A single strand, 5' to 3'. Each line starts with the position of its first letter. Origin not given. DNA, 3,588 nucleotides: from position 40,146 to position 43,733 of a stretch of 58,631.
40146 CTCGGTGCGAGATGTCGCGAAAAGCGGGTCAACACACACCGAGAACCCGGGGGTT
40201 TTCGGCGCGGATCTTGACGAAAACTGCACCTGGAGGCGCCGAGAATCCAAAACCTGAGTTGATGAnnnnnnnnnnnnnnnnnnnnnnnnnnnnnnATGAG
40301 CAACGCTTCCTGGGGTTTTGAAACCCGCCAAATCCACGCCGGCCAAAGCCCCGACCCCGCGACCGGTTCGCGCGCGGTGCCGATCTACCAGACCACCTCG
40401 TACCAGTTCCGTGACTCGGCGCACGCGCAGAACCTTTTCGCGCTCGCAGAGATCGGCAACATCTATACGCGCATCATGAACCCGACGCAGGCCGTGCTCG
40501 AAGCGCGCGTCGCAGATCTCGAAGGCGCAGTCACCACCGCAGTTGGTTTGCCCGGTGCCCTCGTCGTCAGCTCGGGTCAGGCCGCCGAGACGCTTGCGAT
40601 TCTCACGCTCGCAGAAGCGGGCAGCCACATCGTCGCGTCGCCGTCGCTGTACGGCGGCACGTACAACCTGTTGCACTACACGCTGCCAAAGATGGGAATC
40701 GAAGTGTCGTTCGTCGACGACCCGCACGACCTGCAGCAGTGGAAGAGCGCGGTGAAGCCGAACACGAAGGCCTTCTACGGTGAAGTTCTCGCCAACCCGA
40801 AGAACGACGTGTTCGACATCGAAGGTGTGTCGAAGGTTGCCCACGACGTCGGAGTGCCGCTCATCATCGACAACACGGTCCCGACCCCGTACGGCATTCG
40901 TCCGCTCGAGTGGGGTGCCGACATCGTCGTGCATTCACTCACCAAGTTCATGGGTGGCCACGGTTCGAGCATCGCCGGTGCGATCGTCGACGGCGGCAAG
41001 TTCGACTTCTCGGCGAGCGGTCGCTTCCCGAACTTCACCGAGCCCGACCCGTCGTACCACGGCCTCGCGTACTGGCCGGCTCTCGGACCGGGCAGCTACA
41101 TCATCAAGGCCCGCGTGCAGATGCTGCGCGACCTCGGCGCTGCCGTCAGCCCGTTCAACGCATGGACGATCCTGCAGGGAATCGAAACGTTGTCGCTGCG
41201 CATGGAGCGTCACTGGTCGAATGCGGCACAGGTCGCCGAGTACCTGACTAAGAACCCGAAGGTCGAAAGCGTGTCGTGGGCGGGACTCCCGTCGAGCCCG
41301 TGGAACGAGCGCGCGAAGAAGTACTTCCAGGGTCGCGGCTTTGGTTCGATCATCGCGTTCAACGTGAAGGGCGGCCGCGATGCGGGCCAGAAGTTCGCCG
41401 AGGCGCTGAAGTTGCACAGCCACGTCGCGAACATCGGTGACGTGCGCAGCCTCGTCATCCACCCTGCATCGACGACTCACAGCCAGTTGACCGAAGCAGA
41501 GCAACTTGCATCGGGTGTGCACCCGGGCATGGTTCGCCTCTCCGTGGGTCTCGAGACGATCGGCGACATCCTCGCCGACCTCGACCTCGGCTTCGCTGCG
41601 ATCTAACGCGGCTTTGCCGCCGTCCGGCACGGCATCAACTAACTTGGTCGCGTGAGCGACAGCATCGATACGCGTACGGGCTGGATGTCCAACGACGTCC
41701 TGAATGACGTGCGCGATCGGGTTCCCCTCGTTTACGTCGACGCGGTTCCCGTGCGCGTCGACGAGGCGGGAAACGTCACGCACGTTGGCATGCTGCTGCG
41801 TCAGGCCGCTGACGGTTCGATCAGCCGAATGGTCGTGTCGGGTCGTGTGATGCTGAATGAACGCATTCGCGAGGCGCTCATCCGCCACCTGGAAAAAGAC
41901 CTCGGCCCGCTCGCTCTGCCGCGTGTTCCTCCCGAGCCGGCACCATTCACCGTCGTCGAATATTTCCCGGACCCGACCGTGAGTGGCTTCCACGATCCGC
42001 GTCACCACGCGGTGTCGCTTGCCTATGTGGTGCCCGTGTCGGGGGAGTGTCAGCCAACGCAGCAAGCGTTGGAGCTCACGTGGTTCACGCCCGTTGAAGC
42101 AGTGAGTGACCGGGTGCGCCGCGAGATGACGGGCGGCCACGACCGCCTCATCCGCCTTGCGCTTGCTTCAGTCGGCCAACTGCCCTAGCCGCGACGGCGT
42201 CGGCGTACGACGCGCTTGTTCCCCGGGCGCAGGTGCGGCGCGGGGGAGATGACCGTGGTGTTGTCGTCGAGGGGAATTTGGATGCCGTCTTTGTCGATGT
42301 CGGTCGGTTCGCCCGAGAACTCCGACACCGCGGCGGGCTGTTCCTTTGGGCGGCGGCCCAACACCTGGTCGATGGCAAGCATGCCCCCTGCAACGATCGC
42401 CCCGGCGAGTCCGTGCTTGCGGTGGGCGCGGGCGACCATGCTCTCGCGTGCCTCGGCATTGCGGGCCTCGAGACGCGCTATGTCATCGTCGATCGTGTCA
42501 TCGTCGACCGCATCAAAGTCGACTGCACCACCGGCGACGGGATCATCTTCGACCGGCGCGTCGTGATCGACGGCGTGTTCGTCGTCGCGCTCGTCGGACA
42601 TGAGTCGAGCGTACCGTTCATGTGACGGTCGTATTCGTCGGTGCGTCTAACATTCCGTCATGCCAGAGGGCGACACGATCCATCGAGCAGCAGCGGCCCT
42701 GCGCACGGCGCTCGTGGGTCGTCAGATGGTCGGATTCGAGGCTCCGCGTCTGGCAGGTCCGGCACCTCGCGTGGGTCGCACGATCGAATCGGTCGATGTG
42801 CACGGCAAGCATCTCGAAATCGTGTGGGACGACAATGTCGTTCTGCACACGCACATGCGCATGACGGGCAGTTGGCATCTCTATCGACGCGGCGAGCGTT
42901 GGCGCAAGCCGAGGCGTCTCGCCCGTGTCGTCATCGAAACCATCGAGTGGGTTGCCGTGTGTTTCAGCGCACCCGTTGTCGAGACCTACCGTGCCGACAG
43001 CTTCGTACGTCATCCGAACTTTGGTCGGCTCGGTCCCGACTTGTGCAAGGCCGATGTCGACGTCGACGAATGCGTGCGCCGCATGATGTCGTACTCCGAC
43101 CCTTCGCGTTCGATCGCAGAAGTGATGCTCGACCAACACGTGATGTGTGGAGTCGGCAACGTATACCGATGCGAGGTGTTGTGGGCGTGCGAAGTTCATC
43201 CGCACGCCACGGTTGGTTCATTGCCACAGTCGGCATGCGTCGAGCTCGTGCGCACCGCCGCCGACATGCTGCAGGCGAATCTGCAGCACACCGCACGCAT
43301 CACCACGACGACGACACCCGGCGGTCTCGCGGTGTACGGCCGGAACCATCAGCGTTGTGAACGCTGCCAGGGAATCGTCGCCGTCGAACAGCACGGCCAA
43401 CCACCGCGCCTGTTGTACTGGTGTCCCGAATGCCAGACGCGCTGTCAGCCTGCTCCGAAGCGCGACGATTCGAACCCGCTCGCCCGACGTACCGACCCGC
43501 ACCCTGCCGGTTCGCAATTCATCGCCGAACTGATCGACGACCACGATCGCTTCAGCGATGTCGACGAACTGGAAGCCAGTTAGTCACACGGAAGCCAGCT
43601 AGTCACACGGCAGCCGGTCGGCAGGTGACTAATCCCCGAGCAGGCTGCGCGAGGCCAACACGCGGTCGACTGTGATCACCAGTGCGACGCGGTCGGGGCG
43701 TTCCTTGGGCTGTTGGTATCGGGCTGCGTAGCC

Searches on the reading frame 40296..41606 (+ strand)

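Call 64: search_protein_families(library=pfam, proteins=[window:40296-41606:+], max_evalue=0.001)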
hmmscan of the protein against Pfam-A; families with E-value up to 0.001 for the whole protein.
window:40296-41606:+ (436 aa): 1 family
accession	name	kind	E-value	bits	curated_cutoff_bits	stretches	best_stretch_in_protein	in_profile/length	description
PF01053.26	Cys_Met_Meta_PP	-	3.4e-125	418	27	1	9-433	1-380/381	Cys/Met metabolism PLP-dependent enzyme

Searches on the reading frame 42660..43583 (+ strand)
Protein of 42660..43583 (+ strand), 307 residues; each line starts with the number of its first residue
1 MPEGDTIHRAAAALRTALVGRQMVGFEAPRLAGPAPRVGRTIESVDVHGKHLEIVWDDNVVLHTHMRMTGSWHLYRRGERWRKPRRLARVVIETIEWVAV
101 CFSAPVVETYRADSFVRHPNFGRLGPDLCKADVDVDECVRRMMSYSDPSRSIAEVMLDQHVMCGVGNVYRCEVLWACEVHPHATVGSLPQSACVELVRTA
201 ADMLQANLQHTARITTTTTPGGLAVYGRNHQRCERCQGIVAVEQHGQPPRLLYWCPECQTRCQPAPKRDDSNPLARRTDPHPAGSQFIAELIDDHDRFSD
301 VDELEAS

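Call 64: search_protein_families(library=pfam, proteins=[window:42660-43583:+], max_evalue=0.001)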
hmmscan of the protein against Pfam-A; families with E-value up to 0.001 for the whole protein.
window:42660-43583:+ (307 aa): 2 families
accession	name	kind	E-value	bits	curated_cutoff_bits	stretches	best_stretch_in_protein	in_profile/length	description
PF06831.19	H2TH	-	5.7e-15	55.5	34.7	1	124-217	1-91/93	Formamidopyrimidine-DNA glycosylase H2TH domain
PF01149.29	Fapy_DNA_glyco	-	9.5e-10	39.6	25.5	1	1-94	1-100/117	Formamidopyrimidine-DNA glycosylase N-terminal domain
